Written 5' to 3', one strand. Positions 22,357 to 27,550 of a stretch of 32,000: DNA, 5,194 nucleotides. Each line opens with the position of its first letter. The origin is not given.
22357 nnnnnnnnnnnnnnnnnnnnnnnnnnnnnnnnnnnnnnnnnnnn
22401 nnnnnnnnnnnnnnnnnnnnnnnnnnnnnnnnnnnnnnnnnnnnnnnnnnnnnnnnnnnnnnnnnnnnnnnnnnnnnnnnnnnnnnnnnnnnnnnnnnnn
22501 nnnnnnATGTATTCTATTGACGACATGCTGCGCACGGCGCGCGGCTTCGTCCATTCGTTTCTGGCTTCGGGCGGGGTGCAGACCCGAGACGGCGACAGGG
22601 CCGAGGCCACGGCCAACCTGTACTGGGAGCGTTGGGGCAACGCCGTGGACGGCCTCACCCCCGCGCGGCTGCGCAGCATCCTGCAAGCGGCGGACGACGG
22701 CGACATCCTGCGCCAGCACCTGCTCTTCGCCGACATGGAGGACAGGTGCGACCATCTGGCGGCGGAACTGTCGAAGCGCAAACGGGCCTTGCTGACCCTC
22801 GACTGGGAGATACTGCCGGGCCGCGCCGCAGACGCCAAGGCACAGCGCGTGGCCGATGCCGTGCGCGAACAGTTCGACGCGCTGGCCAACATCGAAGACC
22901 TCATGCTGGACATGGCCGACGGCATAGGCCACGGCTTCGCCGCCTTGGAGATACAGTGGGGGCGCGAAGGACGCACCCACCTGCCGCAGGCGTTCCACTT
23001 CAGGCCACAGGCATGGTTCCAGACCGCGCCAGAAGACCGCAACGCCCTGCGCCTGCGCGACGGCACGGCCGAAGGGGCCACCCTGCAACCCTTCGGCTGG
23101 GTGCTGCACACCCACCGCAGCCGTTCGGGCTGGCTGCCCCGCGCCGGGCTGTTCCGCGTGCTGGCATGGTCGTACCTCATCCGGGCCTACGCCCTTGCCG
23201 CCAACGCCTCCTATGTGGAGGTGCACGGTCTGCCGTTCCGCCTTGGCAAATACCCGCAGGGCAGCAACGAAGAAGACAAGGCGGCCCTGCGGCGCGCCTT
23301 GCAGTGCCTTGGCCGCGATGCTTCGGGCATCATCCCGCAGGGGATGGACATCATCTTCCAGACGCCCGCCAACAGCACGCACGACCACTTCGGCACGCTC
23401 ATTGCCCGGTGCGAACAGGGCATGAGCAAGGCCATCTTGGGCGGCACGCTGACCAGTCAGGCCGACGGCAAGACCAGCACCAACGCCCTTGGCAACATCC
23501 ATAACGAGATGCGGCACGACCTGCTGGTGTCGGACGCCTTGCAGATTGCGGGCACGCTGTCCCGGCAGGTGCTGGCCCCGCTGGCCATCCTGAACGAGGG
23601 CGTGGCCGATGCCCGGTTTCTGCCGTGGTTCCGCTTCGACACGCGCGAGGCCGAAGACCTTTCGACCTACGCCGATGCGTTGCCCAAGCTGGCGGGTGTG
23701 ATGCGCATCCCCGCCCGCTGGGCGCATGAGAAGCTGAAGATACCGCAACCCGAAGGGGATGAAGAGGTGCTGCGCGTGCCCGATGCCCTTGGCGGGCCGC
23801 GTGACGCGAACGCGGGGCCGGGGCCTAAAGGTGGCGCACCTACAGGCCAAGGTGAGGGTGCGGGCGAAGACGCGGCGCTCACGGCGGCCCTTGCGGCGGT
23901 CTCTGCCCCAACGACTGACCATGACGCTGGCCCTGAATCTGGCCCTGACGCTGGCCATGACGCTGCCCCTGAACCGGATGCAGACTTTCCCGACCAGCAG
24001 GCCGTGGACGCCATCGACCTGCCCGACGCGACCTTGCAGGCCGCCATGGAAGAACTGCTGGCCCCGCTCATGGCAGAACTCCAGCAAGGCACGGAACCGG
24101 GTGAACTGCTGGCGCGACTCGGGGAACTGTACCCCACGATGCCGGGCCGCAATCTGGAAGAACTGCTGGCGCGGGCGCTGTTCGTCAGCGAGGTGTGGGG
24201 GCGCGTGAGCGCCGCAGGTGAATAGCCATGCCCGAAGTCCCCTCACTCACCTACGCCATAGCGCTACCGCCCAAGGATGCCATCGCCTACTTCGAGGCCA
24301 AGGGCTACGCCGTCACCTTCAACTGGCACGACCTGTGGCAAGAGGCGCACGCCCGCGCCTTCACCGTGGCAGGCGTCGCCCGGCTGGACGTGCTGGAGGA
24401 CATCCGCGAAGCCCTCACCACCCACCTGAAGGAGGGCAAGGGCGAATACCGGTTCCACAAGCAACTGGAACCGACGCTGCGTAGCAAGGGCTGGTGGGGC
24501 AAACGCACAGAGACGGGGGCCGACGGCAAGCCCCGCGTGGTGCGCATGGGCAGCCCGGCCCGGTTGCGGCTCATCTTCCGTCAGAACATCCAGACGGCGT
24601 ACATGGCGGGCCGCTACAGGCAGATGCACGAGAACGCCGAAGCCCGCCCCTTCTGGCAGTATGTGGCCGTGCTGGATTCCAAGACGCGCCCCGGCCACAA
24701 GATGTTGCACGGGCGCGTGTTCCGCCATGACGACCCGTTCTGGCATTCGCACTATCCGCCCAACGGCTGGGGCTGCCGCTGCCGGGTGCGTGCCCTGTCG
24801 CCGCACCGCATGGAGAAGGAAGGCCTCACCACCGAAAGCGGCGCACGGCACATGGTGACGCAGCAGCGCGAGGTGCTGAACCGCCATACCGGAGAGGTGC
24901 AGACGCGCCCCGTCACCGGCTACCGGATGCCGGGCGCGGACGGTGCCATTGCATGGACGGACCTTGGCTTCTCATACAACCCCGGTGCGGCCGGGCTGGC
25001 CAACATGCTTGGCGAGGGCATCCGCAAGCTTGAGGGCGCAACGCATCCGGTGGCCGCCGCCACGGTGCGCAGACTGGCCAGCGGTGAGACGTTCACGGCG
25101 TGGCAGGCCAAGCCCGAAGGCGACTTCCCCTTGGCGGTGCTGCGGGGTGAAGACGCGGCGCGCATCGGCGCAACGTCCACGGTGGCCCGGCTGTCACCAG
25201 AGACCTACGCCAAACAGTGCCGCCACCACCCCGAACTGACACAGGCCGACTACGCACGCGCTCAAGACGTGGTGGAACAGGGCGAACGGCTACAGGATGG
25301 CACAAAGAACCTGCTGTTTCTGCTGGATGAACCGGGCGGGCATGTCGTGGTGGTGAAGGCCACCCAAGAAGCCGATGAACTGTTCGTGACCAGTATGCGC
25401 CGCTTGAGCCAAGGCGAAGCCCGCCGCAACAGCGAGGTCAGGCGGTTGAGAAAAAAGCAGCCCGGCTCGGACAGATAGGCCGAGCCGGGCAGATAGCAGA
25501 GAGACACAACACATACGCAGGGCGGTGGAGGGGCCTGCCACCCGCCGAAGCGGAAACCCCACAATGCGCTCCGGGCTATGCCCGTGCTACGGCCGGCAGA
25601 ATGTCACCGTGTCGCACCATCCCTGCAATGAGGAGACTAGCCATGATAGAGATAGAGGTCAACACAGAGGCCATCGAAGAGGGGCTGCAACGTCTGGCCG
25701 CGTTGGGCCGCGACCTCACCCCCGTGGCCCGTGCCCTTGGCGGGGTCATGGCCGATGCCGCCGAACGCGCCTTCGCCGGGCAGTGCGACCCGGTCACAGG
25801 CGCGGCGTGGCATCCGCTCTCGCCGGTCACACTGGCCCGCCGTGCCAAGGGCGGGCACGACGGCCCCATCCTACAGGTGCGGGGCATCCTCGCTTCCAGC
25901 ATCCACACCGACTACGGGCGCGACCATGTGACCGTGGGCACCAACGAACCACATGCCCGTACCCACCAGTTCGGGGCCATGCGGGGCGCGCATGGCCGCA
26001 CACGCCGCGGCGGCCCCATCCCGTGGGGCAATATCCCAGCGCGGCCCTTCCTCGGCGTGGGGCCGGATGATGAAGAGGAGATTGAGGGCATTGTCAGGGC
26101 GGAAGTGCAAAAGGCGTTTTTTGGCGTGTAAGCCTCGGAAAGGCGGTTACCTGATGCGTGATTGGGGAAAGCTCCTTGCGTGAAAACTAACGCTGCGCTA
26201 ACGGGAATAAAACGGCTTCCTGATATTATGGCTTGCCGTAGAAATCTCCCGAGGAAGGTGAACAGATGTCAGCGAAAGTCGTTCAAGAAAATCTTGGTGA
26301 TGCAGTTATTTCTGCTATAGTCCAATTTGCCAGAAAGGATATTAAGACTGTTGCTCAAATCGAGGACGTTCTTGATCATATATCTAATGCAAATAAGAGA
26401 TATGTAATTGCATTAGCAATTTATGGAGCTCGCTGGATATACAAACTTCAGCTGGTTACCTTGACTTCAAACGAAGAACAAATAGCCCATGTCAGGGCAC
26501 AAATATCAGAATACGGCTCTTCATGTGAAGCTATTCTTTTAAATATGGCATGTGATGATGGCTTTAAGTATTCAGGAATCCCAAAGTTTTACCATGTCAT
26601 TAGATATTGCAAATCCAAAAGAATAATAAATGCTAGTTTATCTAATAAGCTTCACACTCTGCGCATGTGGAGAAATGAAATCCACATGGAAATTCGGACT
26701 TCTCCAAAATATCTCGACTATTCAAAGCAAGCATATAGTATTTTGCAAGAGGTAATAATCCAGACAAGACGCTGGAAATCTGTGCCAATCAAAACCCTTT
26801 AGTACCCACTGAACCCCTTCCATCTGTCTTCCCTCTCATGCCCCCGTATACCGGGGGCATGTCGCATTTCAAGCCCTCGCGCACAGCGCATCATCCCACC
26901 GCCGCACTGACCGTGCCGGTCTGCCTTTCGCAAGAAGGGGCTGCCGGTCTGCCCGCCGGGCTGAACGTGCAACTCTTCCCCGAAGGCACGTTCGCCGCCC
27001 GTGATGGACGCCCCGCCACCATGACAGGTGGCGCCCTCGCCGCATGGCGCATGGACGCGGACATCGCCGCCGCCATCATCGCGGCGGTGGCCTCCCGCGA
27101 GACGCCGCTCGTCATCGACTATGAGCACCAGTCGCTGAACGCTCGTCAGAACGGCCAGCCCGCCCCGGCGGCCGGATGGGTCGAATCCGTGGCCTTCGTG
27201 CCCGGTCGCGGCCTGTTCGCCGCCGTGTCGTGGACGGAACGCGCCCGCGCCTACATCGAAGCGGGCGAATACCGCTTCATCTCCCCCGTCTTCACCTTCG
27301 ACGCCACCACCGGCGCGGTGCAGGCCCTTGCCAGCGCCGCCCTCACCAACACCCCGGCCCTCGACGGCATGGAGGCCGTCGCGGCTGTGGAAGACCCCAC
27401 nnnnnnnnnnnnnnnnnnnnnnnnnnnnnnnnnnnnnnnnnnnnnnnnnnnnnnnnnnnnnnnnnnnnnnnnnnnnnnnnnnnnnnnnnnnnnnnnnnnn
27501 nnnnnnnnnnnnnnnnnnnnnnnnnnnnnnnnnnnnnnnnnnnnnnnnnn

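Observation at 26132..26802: AT-rich 178-aa orphan gene inserted between Mu G and the protease/scaffold I: candidate novel defence or anti-defence cargo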

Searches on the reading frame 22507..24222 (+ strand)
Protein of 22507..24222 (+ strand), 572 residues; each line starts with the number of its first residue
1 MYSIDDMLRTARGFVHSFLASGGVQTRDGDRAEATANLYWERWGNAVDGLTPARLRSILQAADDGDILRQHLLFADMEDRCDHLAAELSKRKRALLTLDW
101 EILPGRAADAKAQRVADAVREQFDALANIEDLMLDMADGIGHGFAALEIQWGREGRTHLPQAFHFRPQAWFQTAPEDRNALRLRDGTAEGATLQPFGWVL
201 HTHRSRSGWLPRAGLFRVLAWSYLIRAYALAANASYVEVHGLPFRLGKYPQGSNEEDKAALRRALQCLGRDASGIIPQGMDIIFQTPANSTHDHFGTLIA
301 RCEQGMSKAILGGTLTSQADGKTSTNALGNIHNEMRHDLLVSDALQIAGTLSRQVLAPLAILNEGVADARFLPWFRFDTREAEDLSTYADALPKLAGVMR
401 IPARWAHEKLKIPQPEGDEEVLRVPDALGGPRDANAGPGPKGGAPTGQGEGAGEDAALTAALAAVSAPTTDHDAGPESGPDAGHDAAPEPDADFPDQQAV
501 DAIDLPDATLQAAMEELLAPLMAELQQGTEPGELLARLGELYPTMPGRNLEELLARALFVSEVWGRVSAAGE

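Call 4: search_protein_families(library=pfam, proteins=[window:22507-24222:+], max_evalue=1)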
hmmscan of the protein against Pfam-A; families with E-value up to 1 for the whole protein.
window:22507-24222:+ (572 aa): 1 family
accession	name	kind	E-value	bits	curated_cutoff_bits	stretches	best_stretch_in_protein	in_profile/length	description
PF06074.18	Portal_Mu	-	7.5e-92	308.7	23.9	1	73-412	3-336/336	Portal protein of Mu bacteriophage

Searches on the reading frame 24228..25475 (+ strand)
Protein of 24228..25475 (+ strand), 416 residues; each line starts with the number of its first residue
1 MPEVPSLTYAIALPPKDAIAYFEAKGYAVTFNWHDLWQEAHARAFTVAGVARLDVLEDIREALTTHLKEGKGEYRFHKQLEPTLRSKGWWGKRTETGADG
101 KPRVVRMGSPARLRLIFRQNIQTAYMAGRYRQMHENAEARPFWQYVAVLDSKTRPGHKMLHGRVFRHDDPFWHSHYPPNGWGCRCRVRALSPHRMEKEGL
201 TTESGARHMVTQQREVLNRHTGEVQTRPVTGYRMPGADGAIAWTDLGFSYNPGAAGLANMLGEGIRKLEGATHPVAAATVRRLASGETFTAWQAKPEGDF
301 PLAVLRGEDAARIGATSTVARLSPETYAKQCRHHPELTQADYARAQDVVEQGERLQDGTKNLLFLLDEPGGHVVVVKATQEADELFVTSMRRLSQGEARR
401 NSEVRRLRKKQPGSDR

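Call 4: search_protein_families(library=pfam, proteins=[window:24228-25475:+], max_evalue=1)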
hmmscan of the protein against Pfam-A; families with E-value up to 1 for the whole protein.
window:24228-25475:+ (416 aa): 2 families
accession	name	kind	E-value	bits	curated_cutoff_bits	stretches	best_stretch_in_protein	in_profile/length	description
PF04233.19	Phage_Mu_F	-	5.5e-27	95.2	29.6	1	58-187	2-111/112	Phage Mu protein F like protein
PF18812.6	PBECR3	-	0.029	14.7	30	1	333-397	38-112/115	phage-Barnase-EndoU-ColicinE5/D-RelE like nuclease3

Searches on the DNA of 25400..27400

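Call 86: search_rna_families(source=window, start=25400, end=27400, threshold=evalue, max_evalue=1)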
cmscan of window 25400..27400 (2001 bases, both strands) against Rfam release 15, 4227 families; matches with E-value up to 1: 2.
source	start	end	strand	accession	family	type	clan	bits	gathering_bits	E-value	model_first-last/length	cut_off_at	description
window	26466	26499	+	RF03050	RAGATH-25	Gene; sRNA;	-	16.5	49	0.75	1-50/50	no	RAGATH-25 RNA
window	25624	25670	+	RF01129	sR44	Gene; snRNA; snoRNA; CD-box;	-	16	45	0.63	1-55/55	no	Small nucleolar RNA sR44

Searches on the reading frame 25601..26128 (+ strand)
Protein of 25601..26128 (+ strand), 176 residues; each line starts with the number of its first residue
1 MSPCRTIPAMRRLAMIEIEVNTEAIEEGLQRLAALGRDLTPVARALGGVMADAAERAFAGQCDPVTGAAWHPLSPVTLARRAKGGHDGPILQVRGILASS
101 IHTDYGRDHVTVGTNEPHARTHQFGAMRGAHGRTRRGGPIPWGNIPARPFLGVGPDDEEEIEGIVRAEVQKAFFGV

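Call 4: search_protein_families(library=pfam, proteins=[window:25601-26128:+], max_evalue=1)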
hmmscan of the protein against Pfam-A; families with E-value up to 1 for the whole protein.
window:25601-26128:+ (176 aa): 1 family
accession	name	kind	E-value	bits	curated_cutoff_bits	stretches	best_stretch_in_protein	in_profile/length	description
PF05069.18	Phage_tail_S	-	2.1e-42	144.9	24.3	1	20-169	1-147/148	Phage virion morphogenesis family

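Call 6: search_protein_families(library=phrogs, proteins=[window:25601-26128:+], max_evalue=1)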
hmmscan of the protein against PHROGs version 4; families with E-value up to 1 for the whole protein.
window:25601-26128:+ (176 aa): 4 families
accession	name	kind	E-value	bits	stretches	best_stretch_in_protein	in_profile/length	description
phrog_26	-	connector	4.4e-38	132.5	1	9-173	69-230/321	tail completion or Neck1 protein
phrog_222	-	connector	0.00011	23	1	23-89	190-246/276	tail completion or Neck1 protein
phrog_5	-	connector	0.022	15.6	1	14-152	87-187/239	tail completion or Neck1 protein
phrog_15606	-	unknown function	0.22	12.6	0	51-72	21-42/69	-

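Call 76: find_encoding_contigs(protein=window:25643-26128:+, flank=3000, max_places=8)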
Protein window:25643-26128:+ (162 aa): 23 contigs read that carry it; 2 places shown.
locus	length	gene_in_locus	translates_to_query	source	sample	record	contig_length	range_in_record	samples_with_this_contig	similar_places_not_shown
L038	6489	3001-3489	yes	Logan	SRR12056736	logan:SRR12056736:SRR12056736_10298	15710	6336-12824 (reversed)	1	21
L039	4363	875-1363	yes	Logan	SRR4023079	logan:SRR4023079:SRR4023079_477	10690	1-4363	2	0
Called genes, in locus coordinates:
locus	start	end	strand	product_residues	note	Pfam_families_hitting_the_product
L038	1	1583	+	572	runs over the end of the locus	PF06074:Portal_Mu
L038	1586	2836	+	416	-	PF04233:Phage_Mu_F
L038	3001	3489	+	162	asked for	PF05069:Phage_tail_S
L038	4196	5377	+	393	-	PF10123:Mu-like_Pro_N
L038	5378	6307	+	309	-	PF10124:Mu-like_gpT, PF25209:Phage_capsid_4 (faint)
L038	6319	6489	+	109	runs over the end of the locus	-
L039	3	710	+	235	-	?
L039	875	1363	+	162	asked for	PF05069:Phage_tail_S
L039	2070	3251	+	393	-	PF10123:Mu-like_Pro_N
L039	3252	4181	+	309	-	PF10124:Mu-like_gpT, PF25209:Phage_capsid_4 (faint)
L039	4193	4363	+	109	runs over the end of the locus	-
